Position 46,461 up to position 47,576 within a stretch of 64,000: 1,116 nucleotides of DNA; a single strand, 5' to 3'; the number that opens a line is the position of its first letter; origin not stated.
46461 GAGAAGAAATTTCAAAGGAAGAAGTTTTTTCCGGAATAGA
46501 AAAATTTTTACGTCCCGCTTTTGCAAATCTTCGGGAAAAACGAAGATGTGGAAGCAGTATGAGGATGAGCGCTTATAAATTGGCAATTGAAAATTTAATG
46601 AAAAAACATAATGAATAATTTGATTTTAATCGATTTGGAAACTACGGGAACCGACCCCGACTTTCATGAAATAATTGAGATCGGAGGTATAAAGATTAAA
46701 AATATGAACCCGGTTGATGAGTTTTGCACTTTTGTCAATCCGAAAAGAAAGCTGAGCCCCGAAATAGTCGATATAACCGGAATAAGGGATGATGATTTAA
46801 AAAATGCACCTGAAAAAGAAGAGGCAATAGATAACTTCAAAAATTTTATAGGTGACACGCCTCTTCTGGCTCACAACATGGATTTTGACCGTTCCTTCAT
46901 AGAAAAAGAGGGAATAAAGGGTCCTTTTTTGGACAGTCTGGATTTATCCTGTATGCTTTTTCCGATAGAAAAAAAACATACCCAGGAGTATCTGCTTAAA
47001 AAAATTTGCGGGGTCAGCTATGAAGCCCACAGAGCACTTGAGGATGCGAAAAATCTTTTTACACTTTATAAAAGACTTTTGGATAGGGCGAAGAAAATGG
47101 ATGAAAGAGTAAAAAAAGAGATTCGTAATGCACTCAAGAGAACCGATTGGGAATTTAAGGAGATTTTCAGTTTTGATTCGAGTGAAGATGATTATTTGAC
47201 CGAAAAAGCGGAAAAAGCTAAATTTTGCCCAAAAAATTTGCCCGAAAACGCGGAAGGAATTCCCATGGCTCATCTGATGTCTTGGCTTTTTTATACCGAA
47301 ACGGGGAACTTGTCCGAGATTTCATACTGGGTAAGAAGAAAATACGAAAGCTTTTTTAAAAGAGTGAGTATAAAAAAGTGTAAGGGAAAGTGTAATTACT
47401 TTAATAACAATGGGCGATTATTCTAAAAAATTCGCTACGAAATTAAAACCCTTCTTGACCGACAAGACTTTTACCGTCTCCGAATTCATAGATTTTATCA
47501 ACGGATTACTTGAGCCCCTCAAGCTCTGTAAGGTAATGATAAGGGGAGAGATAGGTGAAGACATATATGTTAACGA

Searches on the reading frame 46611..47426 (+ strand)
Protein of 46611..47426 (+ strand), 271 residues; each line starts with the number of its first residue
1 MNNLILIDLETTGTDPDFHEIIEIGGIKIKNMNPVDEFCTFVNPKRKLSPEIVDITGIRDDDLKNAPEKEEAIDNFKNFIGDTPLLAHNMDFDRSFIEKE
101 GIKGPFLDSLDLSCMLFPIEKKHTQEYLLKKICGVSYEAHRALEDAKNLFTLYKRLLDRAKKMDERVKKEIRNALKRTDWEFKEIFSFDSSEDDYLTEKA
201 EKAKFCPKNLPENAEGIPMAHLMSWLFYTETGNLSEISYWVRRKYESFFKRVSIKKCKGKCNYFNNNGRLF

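Call 29: search_protein_families(library=pfam, proteins=[window:46611-47426:+], max_evalue=0.001)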
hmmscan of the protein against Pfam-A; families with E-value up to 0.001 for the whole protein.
window:46611-47426:+ (271 aa): 1 family
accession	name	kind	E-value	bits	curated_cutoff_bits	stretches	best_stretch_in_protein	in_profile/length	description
PF00929.31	RNase_T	-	2e-27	97.2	24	1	6-153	2-164/164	Exonuclease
